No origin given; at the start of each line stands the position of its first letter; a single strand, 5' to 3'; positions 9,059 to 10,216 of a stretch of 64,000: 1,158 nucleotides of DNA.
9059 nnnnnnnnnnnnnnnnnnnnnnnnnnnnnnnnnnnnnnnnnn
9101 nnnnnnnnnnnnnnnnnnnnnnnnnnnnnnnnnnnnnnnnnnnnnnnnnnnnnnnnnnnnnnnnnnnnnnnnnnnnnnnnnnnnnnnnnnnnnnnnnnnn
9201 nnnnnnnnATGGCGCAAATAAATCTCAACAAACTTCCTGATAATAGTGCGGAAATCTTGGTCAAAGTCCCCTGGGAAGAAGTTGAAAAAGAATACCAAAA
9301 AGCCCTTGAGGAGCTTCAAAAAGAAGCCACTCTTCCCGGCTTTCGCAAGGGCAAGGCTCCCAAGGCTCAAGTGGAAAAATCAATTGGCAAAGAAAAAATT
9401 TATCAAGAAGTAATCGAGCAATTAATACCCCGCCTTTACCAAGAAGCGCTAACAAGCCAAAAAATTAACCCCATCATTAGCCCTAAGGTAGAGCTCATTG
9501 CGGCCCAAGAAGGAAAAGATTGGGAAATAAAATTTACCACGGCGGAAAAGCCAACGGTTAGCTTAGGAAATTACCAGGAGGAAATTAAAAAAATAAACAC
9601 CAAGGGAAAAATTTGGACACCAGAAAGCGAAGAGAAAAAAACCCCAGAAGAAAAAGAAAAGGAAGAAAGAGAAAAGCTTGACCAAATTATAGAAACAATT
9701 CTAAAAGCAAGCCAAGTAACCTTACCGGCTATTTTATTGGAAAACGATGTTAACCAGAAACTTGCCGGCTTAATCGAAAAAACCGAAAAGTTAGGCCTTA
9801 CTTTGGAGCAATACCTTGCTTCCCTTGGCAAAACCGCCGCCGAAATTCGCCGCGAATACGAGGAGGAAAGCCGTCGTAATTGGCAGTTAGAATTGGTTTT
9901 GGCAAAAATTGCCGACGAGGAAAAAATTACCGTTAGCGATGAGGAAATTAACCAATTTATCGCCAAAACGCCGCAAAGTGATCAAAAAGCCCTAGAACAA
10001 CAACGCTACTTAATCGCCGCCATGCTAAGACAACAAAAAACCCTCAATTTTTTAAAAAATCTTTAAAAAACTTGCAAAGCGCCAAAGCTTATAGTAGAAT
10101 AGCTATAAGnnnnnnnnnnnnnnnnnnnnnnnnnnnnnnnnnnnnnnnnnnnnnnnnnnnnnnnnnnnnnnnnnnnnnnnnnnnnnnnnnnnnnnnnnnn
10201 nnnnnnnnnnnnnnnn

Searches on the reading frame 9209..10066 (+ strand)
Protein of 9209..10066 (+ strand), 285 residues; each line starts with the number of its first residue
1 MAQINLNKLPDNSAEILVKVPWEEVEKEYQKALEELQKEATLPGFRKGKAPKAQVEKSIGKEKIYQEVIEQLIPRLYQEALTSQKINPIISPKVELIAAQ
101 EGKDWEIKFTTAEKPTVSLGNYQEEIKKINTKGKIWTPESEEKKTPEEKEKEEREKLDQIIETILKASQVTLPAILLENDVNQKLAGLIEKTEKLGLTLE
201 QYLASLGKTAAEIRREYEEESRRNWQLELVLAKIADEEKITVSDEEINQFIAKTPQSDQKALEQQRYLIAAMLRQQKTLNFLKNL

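Call 6: search_protein_families(library=pfam, proteins=[window:9209-10066:+], max_evalue=0.1)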
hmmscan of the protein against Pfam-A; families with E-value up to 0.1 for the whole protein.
window:9209-10066:+ (285 aa): 6 families
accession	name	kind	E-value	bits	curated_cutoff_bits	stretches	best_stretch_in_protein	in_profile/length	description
PF05697.18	Trigger_N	-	1.4e-31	110.1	22.2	1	3-126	2-123/144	Bacterial trigger factor protein (TF)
PF05698.19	Trigger_C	-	2.9e-14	53.9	22.7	1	147-283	16-148/162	Bacterial trigger factor protein (TF) C-terminus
PF13624.11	SurA_N_3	-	0.0027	18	27.2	1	228-276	94-141/162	SurA-like N-terminal domain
PF13623.11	SurA_N_2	-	0.019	15.3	28.5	0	230-260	98-128/145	SurA-like N-terminal domain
PF21960.2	RCF1-5-like_lid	-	0.069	13.6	27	0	230-254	2-26/43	RCF1/5-like, AAA+ ATPase lid domain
PF13543.13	SAM_KSR1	-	0.085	13.3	22.5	0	237-272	38-71/75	SAM like domain present in kinase suppressor RAS 1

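Call 9: find_encoding_contigs(protein=window:9209-10066:+, flank=10000, max_places=10)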
Protein window:9209-10066:+ (285 aa): 19 contigs read that carry it; 10 places shown.
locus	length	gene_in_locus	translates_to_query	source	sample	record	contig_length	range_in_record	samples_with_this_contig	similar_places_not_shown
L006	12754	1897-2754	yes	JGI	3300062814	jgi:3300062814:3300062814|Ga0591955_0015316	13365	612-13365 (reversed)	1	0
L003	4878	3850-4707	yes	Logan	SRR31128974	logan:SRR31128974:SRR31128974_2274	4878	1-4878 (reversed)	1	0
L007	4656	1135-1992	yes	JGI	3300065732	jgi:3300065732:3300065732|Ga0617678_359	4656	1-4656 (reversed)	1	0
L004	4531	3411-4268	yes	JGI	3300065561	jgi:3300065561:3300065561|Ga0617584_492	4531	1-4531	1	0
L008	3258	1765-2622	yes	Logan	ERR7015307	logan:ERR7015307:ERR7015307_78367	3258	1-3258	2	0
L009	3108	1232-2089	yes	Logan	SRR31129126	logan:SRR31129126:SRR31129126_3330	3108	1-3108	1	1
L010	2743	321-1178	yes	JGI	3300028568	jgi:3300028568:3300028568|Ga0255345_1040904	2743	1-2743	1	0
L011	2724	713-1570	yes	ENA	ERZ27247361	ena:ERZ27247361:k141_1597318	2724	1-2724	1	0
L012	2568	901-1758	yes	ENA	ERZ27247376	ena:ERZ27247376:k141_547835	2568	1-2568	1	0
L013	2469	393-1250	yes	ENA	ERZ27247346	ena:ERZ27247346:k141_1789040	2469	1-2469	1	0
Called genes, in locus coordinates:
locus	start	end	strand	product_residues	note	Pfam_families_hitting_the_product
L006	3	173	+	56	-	?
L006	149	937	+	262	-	PF01209:Ubie_methyltran, PF05891:Methyltransf_PK (weak), PF13489:Methyltransf_23, PF13847:Methyltransf_31, PF08241:Methyltransf_11, PF08242:Methyltransf_12, PF13649:Methyltransf_25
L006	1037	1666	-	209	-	-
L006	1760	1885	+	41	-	-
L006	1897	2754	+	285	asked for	PF05697:Trigger_N, PF05698:Trigger_C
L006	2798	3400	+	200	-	PF18904:DUF5660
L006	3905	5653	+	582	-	PF07973:tRNA_SAD, PF00587:tRNA-synt_2b, PF03129:HGTP_anticodon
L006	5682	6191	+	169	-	PF05198:IF3_N, PF00707:IF3_C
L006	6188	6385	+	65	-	PF01632:Ribosomal_L35p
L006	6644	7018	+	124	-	PF00453:Ribosomal_L20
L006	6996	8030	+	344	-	PF02912:Phe_tRNA-synt_N, PF01409:tRNA-synt_2d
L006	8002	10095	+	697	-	PF03483:B3_4, PF03484:B5, PF17759:tRNA_synthFbeta, PF03147:FDX-ACB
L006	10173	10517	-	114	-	-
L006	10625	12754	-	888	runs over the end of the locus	PF00912:Transgly, PF00905:Transpeptidase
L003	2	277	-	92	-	?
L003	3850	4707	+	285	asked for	PF05697:Trigger_N, PF05698:Trigger_C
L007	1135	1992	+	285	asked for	PF05697:Trigger_N, PF05698:Trigger_C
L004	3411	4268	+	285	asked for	PF05697:Trigger_N, PF05698:Trigger_C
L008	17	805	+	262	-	PF01209:Ubie_methyltran, PF05891:Methyltransf_PK (weak), PF13489:Methyltransf_23, PF13847:Methyltransf_31, PF08241:Methyltransf_11, PF08242:Methyltransf_12, PF13649:Methyltransf_25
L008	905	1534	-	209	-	-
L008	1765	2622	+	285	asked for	PF05697:Trigger_N, PF05698:Trigger_C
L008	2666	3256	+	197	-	?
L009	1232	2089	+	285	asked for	PF05697:Trigger_N, PF05698:Trigger_C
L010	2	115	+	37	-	?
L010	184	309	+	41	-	-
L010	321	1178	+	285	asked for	PF05697:Trigger_N, PF05698:Trigger_C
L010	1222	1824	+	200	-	PF18904:DUF5660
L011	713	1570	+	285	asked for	PF05697:Trigger_N, PF05698:Trigger_C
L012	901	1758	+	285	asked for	PF05697:Trigger_N, PF05698:Trigger_C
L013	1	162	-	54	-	?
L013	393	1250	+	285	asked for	PF05697:Trigger_N, PF05698:Trigger_C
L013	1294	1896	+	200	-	PF18904:DUF5660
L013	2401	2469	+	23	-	?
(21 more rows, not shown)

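Call 60: list_cluster_members(proteins=[window:9209-10066:+, window:11445-13211:+, window:5966-7294:+, window:7621-8283:+, window:4289-4909:-])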
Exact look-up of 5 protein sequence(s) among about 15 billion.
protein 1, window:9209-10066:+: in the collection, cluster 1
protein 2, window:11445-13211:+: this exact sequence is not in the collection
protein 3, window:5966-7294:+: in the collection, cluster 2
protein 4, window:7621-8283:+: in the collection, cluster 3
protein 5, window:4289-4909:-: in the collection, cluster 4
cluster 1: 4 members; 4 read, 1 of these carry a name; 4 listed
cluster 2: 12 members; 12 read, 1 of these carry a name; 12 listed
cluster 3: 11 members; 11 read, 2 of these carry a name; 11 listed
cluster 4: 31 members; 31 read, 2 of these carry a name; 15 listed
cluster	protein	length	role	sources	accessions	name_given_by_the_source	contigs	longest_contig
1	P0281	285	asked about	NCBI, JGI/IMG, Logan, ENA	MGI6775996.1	MAG: trigger factor [Patescibacteria group bacterium] | FKBP-type peptidyl-prolyl cis-trans isomerase (trigger factor)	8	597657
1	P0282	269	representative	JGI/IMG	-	-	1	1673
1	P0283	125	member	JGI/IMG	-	-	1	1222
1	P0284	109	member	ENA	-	-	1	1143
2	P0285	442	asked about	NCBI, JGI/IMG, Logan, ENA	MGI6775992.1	MAG: radical SAM protein [Patescibacteria group bacterium] | radical SAM protein with 4Fe4S-binding SPASM domain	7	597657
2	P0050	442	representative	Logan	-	-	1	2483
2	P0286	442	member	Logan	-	-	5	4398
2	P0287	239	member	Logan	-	-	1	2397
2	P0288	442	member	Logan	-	-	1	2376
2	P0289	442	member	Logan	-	-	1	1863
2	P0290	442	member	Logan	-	-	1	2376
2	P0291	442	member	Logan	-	-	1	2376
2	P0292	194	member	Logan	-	-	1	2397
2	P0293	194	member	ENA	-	-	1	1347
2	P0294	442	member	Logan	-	-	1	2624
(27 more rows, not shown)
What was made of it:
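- The window comes from a 597,657-bp contig of a ~0.6-Mb-class genome (call 60).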

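Call 62: find_encoding_contigs(protein=P0286, flank=5000, max_places=10)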
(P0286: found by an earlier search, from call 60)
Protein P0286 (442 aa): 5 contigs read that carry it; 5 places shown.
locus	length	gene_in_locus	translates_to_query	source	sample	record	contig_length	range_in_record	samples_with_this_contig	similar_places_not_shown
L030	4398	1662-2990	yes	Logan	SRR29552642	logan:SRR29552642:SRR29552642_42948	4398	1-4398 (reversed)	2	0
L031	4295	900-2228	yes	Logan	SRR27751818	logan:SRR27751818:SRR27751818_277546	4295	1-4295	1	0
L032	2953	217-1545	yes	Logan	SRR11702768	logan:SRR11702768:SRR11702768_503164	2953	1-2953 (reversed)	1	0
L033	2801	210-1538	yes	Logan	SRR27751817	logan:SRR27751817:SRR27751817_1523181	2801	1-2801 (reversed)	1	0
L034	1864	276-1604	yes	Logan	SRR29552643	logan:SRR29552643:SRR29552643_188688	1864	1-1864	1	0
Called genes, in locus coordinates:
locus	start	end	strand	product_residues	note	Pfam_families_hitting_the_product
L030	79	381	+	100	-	PF01649:Ribosomal_S20p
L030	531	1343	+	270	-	PF19420:DDAH_eukar, PF02274:ADI (weak)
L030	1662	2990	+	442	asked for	PF04055:Radical_SAM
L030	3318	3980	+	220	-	-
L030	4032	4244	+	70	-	-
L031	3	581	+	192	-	?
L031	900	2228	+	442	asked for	PF04055:Radical_SAM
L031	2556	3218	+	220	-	-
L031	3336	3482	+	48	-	-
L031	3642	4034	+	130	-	PF13683:rve_3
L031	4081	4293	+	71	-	?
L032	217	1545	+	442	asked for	PF04055:Radical_SAM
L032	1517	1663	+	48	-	-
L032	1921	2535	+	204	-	-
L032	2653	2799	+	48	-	-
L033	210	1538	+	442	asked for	PF04055:Radical_SAM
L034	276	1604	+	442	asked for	PF04055:Radical_SAM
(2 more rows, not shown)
